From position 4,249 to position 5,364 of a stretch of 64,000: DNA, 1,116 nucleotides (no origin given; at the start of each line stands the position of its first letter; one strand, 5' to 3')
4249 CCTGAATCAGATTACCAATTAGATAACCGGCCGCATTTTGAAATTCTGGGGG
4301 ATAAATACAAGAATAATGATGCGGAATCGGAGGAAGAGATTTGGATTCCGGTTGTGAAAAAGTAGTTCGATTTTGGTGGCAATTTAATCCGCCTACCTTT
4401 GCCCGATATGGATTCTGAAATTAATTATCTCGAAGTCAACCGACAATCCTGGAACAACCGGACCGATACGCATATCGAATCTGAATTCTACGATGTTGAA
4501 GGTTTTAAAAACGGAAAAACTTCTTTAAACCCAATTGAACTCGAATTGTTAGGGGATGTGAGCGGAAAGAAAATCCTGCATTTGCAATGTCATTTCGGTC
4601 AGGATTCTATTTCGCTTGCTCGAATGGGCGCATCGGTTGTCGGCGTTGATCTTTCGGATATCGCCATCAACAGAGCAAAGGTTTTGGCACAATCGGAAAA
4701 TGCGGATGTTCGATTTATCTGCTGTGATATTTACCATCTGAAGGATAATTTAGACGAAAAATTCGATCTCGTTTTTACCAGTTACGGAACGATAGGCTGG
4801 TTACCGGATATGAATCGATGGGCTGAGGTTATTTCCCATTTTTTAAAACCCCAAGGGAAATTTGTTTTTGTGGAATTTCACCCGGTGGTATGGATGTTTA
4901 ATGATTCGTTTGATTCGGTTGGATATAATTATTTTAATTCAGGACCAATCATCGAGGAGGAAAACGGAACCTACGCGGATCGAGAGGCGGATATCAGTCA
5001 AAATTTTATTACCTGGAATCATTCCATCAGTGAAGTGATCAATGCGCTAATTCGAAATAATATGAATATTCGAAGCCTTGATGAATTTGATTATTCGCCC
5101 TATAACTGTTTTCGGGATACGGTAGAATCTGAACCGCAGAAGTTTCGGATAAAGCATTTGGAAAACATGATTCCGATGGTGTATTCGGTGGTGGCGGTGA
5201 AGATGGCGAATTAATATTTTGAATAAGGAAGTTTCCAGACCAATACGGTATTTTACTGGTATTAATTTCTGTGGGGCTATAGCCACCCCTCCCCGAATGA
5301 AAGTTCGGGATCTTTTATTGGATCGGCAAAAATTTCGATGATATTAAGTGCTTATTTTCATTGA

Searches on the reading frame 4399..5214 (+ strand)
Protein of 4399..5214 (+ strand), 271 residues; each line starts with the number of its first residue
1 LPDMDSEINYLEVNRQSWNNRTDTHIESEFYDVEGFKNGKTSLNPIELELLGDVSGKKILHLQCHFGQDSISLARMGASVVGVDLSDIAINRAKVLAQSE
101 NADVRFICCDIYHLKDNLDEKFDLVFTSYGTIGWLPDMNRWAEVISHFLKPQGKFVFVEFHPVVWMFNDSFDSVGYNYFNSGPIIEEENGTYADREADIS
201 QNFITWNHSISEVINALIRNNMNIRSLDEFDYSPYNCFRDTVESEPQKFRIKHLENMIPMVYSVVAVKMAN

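Call 14: search_protein_families(library=pfam, proteins=[window:4399-5214:+])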
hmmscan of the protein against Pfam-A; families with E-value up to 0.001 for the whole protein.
window:4399-5214:+ (271 aa): 6 families
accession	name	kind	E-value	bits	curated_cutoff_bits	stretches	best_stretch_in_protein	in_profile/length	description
PF13649.12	Methyltransf_25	-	5.4e-14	53.1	27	1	59-153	1-97/97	Methyltransferase domain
PF08241.18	Methyltransf_11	-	6.2e-13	49.6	21.2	1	61-157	2-95/95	Methyltransferase domain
PF13847.12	Methyltransf_31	-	1.9e-12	47.5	27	1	55-161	3-113/145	Methyltransferase domain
PF08242.18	Methyltransf_12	-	1.7e-10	41.9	30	1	60-155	1-98/98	Methyltransferase domain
PF05724.17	TPMT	-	1.1e-07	32.2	26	1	55-158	37-154/218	Thiopurine S-methyltransferase (TPMT)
PF13489.12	Methyltransf_23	-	1.6e-06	28.4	27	1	53-160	20-119/164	Methyltransferase domain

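Call 21: find_encoding_contigs(protein=window:4399-5214:+, flank=10000, max_places=10)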
Protein window:4399-5214:+ (271 aa): no gene with exactly this product is on record in the collection.
